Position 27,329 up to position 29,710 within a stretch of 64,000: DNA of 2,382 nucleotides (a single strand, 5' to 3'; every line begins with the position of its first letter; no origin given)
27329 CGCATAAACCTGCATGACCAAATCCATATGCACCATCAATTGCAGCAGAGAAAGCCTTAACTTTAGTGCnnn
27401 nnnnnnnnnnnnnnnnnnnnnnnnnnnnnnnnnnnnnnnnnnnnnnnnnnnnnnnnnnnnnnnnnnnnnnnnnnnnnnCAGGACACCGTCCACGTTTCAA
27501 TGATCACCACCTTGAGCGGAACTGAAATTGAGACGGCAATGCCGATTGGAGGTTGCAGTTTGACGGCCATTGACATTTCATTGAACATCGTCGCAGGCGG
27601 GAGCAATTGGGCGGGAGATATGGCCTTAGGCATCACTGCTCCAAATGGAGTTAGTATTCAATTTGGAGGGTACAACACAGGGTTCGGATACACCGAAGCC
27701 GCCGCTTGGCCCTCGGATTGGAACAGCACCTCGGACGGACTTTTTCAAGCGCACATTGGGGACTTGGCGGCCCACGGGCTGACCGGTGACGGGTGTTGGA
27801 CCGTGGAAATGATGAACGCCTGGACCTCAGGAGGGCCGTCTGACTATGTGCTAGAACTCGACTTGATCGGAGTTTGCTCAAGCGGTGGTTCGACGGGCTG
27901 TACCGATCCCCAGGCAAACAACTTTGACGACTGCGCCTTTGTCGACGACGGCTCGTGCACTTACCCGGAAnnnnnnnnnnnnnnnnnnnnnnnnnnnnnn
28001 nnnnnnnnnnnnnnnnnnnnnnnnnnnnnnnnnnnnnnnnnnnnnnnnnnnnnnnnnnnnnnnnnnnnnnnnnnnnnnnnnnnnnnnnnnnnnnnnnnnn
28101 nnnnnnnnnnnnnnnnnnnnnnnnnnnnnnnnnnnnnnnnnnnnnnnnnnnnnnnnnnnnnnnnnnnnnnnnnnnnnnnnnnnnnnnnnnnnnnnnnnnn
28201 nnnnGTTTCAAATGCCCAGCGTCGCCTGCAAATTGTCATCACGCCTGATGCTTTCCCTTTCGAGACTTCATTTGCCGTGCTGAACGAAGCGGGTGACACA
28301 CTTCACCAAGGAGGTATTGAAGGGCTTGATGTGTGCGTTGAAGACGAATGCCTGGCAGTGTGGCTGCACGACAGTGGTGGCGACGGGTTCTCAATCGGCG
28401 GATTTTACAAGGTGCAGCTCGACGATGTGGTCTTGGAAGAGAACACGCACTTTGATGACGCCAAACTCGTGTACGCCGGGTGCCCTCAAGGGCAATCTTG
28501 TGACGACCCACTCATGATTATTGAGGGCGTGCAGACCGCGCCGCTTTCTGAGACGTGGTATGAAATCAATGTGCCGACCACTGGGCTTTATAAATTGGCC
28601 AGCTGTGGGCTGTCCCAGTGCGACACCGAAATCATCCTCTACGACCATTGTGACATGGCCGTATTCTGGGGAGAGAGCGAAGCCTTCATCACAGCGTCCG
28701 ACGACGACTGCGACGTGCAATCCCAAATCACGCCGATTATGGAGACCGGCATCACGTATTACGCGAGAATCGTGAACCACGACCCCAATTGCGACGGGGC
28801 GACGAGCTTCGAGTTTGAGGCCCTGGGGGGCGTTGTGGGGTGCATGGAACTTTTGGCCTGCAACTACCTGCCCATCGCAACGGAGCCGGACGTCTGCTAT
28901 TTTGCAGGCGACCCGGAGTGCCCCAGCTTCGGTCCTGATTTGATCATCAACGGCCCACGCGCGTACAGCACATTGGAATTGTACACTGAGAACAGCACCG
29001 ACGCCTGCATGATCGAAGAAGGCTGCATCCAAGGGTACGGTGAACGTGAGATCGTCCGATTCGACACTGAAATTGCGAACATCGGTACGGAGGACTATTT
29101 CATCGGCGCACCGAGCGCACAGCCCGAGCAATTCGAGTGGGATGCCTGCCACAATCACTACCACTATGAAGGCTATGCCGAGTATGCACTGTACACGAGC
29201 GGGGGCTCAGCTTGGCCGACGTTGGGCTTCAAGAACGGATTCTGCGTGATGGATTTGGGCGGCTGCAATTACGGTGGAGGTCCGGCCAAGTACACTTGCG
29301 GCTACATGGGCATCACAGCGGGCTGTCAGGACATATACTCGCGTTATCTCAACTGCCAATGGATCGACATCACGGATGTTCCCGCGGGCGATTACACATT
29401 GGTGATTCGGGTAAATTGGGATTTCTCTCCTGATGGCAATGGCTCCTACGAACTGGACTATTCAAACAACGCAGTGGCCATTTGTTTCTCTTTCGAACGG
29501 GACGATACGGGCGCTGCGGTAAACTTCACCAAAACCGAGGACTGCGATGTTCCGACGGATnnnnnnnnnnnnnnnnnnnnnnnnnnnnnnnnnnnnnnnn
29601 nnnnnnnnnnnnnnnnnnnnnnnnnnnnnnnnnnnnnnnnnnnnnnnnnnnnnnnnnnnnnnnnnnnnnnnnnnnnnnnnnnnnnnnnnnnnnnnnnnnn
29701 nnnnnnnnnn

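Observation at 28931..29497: Complete lysyl-oxidase catalytic domain (Cu His-triad and LTQ Lys/Tyr retained) in a 1007-aa secreted bacterial protein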

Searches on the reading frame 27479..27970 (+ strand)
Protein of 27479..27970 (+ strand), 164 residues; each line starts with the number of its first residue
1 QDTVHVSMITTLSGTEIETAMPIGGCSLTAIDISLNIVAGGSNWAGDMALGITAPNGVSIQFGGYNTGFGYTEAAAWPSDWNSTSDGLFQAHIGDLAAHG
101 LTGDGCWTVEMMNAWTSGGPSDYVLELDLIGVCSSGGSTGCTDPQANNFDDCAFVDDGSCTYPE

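Call 13: search_protein_families(library=pfam, proteins=[window:27479-27970:+], max_evalue=10)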
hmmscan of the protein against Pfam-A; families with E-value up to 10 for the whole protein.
seq(164 aa): 1 family
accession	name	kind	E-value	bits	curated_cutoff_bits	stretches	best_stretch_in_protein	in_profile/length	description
PF02347.22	GDC-P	-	0.49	9.6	26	1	32-69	235-272/429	Glycine cleavage system P-protein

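Call 43: search_solved_structures(query=A6, max_evalue=10, show_alignments=2)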
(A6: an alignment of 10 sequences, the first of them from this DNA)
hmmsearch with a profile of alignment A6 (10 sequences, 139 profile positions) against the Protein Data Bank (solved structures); distinct sequences matched with E-value up to 10: 1.
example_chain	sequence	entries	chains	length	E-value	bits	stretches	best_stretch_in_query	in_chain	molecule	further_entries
1osy_A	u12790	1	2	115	0.4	13.6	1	33-74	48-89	IMMUNOMODULATORY PROTEIN FIP-FVE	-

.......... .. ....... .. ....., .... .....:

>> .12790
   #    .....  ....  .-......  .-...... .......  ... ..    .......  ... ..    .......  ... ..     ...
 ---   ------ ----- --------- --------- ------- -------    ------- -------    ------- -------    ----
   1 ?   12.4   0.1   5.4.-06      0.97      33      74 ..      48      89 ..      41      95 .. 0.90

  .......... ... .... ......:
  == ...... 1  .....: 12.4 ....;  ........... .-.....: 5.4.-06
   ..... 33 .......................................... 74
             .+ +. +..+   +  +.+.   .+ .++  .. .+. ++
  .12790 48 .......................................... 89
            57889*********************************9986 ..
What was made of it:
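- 27479..27895 (+): Family-specific N-terminal domain (aa 28-166), unassigned. No Pfam hit (call 13) and no PDB profile hit (call 43).
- Tried and rejected: N-terminal domain (aa 28-166): no Pfam hit (call 13) and no PDB profile hit (call 43).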

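Call 60: find_homologous_proteins(query=A6, max_evalue=0.001)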
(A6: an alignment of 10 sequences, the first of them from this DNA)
Query A6 (10 sequences) (139 aa, profile of the alignment): 16 proteins with E <= 0.001 among 2505 candidates.
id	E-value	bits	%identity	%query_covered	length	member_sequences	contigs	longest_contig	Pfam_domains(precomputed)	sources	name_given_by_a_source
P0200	1.2e-69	250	59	99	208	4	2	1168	-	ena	-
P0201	1.3e-67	244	57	98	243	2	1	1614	-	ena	-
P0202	4.7e-67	242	59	99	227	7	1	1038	-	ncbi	ncbi:MAG: hypothetical protein ACPGGB_11795, partial [Flavobacteriales bacterium]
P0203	5.5e-65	235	54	98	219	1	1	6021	-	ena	-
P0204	6.1e-57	209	58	82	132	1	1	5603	-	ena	-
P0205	1.2e-54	202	56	79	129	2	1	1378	-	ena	-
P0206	1.6e-51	192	58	76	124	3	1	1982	-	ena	-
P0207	7.8e-45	170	62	63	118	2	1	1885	-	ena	-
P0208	6.9e-44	167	58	67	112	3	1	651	-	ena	-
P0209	8.1e-36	141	62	57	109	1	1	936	-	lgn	-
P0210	3.0e-30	123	59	50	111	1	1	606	-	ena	-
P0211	3.9e-29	119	62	55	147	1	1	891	-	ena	-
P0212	4.9e-21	93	60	41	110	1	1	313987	-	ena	-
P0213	1.0e-20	92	63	33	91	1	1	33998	-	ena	-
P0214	3.2e-19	87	48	61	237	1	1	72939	-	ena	-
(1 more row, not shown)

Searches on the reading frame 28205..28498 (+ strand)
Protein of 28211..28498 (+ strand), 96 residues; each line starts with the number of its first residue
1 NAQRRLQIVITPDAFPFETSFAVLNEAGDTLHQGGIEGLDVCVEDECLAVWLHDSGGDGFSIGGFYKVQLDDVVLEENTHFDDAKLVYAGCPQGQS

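Call 13: search_protein_families(library=pfam, proteins=[window:28211-28498:+], max_evalue=10)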
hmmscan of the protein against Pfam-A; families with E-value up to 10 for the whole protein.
seq(96 aa): 0 families

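Call 67: search_solved_structures(query=A7, max_evalue=10)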
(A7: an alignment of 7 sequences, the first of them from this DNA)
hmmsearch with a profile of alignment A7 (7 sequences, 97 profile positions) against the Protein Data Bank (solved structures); distinct sequences matched with E-value up to 10: 2.
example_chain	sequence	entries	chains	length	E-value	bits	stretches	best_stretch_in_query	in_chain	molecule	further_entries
6p6f_B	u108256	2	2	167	0.48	14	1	38-87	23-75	I53-50B.4PT1 | I53-50B component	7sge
3pf2_A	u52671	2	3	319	1.5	12.4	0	3-75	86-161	Cell wall surface anchor family protein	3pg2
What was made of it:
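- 28205..28495 (+): Conserved β-domain 'mid1' (aa 270-366; motif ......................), unassigned; also present in LOX2. No Pfam or PDB hit (calls 13, 67).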

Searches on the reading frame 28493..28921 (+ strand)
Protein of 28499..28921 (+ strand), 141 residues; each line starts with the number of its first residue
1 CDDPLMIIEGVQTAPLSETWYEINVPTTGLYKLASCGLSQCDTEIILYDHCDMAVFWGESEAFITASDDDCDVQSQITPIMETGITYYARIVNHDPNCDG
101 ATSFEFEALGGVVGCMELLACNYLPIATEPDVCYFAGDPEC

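Call 13: search_protein_families(library=pfam, proteins=[window:28499-28921:+], max_evalue=10)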
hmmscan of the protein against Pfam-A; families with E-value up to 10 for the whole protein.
seq(141 aa): 1 family
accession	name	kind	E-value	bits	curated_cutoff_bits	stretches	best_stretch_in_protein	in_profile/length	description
PF23759.1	GBD_T9SS_assoc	-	0.0062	17.3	27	1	17-98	44-109/116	Galactose binding domain-like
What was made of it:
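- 28496..28837 (+): Conserved Cys-rich β-domain 'mid2' (aa 367-480), possibly galactose-binding-like; also present in LOX2. Weak Pfam PF23759 GBD_T9SS_assoc hit, E = 0.0062, below the cutoff (call 13).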

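Call 68: search_solved_structures(query=A8, max_evalue=10)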
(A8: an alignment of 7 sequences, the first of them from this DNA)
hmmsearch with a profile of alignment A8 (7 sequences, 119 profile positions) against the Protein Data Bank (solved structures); distinct sequences matched with E-value up to 10: 4.
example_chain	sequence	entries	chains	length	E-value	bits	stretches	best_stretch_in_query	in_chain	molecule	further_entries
1sjq_A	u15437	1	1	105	0.06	16.3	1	59-106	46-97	Polypyrimidine tract-binding protein 1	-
2n3o_A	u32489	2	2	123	0.068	16.1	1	59-107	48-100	Polypyrimidine tract-binding protein 1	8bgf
8bwf_A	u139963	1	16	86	0.082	15.9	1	59-103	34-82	Polypyrimidine tract-binding protein 1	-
2ad9_A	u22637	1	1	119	0.088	15.7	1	59-105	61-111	Polypyrimidine tract-binding protein 1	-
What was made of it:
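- Tried and rejected: Mid1 and mid2 domains: PDB profile searches gave only chance-level hits (calls 67, 68).
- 28496..28837 (+): No PDB hit (call 68).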

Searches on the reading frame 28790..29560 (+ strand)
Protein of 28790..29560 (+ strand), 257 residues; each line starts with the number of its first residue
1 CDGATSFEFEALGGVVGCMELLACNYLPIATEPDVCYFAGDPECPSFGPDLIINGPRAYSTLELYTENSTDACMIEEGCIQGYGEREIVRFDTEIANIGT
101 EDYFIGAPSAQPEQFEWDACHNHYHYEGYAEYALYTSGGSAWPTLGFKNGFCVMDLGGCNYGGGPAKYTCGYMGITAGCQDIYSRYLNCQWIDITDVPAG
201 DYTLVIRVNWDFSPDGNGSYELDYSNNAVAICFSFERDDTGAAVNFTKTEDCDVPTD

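Call 5: search_solved_structures(query=window:28790-29560:+, max_evalue=1, show_alignments=3)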
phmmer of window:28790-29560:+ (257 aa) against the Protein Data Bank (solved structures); distinct sequences matched with E-value up to 1: 2.
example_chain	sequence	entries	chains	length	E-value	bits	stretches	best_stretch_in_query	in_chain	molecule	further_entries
5ze3_A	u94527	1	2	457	5.9e-22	81.4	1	35-229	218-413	Lysyl oxidase homolog 2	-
8tld_B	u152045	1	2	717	0.91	11.9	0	176-212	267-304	Cytokine receptor common subunit beta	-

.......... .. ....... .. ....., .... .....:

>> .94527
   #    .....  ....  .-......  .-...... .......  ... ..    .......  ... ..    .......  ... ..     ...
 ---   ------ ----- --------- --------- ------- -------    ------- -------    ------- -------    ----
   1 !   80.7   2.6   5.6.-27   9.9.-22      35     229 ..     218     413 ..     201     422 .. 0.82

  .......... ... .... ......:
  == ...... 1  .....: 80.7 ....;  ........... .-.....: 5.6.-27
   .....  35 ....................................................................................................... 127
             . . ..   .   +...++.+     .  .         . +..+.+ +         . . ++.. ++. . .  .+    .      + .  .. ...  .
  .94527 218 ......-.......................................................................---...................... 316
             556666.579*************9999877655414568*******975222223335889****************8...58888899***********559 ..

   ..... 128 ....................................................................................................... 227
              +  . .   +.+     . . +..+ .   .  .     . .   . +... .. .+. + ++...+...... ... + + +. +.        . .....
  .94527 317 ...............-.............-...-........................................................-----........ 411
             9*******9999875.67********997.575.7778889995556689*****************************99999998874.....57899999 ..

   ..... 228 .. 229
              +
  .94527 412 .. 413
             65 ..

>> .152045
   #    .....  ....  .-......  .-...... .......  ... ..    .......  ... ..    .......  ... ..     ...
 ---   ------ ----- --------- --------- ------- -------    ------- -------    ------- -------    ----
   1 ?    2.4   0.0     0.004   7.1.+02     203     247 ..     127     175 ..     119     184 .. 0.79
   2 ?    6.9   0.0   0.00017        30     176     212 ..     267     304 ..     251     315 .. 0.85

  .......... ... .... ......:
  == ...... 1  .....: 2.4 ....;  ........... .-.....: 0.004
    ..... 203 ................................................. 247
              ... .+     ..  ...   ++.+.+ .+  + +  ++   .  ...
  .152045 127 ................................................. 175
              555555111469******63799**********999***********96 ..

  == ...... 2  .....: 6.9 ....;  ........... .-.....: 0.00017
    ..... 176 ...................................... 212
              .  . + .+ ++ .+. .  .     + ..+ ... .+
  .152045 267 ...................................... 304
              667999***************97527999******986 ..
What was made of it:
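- On Lysyl oxidase family (Pfam PF01186 / InterPro IPR001695): K612 (GFKNGFC) and Y647 (GCQDIY) align with the LOXL2 HKASFC and GCWDMY motifs (call 5).
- LOXL2 5ZE3 at E = 5.9e-22 with motif-for-motif alignment (call 5).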

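Call 12: find_homologous_proteins(query=window:28907-29545:+, max_evalue=0.001)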
Query seq(213 aa) (213 aa): 13 proteins with E <= 0.001 among 53 candidates.
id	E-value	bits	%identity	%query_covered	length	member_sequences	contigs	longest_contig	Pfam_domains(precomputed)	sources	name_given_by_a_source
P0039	4.6e-80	287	73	79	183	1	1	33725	PF01186.23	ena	-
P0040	1.6e-58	216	52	100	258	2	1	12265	PF01186.23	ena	-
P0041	1.4e-39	154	42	88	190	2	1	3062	PF01186.23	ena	-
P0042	4.6e-39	152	42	92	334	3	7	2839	PF01186.23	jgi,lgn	-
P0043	5.0e-38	149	49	69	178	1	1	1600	PF01186.23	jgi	jgi:hypothetical protein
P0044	1.2e-37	148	45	86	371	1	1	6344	PF01186.23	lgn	-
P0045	1.8e-37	147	42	95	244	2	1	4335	PF01186.23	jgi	jgi:hypothetical protein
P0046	3.0e-37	146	42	88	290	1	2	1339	PF01186.23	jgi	jgi:hypothetical protein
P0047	5.2e-37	146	44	77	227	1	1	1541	PF01186.23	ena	-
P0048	3.3e-27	114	38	76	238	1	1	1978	PF01186.23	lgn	-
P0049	4.8e-27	113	39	86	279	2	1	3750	PF01186.23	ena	-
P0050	1.9e-19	88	39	64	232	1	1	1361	PF01186.23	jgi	jgi:lysyl oxidase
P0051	4.8e-15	74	33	82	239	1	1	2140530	PF01186.23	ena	-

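Call 22: search_protein_representatives(alignment_id=A2)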
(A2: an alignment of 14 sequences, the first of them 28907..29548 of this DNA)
Query: 14 sequences, 261 profile positions. Proteins with E-value up to 0.001 (for the whole library): 8195; up to 1e-10: 5666; up to 1e-30: 1458. The best 150 are listed.
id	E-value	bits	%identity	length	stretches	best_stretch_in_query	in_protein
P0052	2.9e-129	446.4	-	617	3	37-223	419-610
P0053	1.9e-111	388.1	-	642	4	132-222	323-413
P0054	1.9e-108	378.3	-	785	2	22-243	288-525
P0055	5.9e-107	373.3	-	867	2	20-227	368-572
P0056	7.2e-103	359.9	-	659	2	22-232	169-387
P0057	4.8e-102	357.2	-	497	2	36-223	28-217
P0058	3.5e-100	351.2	-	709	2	22-232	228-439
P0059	1.1e-97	343.0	-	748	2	29-223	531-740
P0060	3.4e-97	341.4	-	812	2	23-232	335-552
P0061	4.1e-97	341.1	-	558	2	36-222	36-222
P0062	3.5e-95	334.7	-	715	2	29-223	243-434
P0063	7.9e-94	330.3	-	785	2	25-232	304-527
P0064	1.4e-93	329.5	-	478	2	22-221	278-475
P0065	1.0e-92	326.7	-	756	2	25-232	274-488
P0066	2.9e-92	325.2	-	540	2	36-223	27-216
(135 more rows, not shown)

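Call 34: predict_structure(alignment_id=A3)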
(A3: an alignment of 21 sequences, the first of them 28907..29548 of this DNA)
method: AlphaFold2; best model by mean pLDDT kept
length: 214 residues; sequences in the alignment: 21
mean_pLDDT: 88.9   pTM: 0.85
mean pLDDT of the five models: 88.9, 88.8, 88.7, 87.9, 87.1
residues with pLDDT >= 90: 126; 70-90: 73; 50-70: 14; < 50: 1
segments of 3 or more residues with pLDDT < 50: none
pLDDT, mean of each block of 10 residues (from residue 1): 69 95 95 87 92 95 93 88 85 88 69 87 85 94 91 92 93 88 93 96 96 73
secondary structure, 60 per line:
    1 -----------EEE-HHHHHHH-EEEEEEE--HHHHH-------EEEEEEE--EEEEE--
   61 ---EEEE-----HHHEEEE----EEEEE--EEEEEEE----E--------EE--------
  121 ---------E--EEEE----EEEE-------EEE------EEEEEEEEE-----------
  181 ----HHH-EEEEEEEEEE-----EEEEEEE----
elements in order: E12-14 H16-22 E24-30 H33-37 E45-51 E54-58 E64-67 E76-79 E84-88 E91-97 E133-136 E141-144 E152-154 E161-169 E189-198 E204-210
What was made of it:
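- On Lysyl oxidase family (Pfam PF01186 / InterPro IPR001695): AF2 model at pLDDT 88.9 (call 34).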

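Call 38: fold_search(model_id=the predicted structure, library=pdb)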
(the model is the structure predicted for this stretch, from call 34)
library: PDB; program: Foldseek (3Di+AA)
matches with E <= 10: 485; with E <= 0.001: 2
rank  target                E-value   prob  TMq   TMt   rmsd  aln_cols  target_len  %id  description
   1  5ze3_B                3.4e-16  1.00  0.73  0.37   4.4       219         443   30  Crystal structure of human lysyl oxidase-like 2 (hLOXL2) in a precursor state (released 2018-04-11)
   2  5ze3_A                2.1e-15  1.00  0.74  0.37   4.2       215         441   31  Crystal structure of human lysyl oxidase-like 2 (hLOXL2) in a precursor state (released 2018-04-11)
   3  2xwx_A                4.1e-02  0.77  0.25  0.15   9.0       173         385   11  Vibrio cholerae colonization factor GbpA crystal structure (released 2011-11-16)
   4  7s5t_A                5.2e-02  0.12  0.18  0.14  12.0       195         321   10  Human KATP channel in open conformation, focused on Kir (C166S G334D double mutant) and SUR TMD0 (released 2021-12-01)
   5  1tza_A                8.3e-02  0.21  0.21  0.31  15.7       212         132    8  X-ray structure of Northeast Structural Genomics Consortium target SoR45 (released 2004-07-27)
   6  4zzu_A                1.2e-01  0.03  0.13  0.08  21.3       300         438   10  Geotrichum candidum Cel7A structure complex with thio-linked cellotetraose at 1.4A (released 2015-09-23)
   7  2x42                  1.3e-01  0.47  0.29  0.10  10.6       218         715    7  Structure of beta-glucosidase 3B from Thermotoga neapolitana in complex with alpha-D-glucose (released 2010-02-09)
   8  9e8a_A                1.9e-01  0.20  0.26  0.08  11.9       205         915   12  Integrin aIIbb3 bent conformation from human platelet membrane crude preparation (released 2025-10-15)
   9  6dbs_B                2.2e-01  0.13  0.17  0.08  17.8       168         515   10  Fusion surface structure, function, and dynamics of gamete fusogen HAP2 (released 2018-09-19)
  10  6dbs_A                2.2e-01  0.13  0.17  0.08  17.8       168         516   10  Fusion surface structure, function, and dynamics of gamete fusogen HAP2 (released 2018-09-19)
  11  3d33_B                2.5e-01  0.08  0.11  0.22  16.6       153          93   10  Crystal structure of a duf3244 family protein with an immunoglobulin-like beta-sandwich fold (bvu_0276) from bacteroid (released 2008-05-27)
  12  3qfg_A                2.8e-01  0.09  0.23  0.30  11.8       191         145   11  Structure of a putative lipoprotein from Staphylococcus aureus subsp. aureus NCTC 8325 (released 2011-02-02)
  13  3w40_A                3.2e-01  0.05  0.15  0.16  18.4       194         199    9  Crystal structure of RsbX in complex with magnesium in space group P1 (released 2014-01-22)
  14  7tyz_A                3.6e-01  0.02  0.12  0.04  19.7       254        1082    7  Cryo-EM structure of SARS-CoV-2 spike in complex with FSR22, an anti-SARS-CoV-2 DARPin (released 2022-12-07)
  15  7zgz_Y                3.8e-01  0.20  0.27  0.09  10.6       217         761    7  Crystal structure of beta-xylosidase from Thermotoga maritima in complex with methyl-beta-D-xylopyranoside hydrolysed  (released 2023-04-19)
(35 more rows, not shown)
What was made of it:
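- On Lysyl oxidase family (Pfam PF01186 / InterPro IPR001695): Foldseek against PDB gives 5ZE3 at E = 3.4e-16, probability 1.00, TM 0.73-0.74; the next hit has E = 0.04 (call 38).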
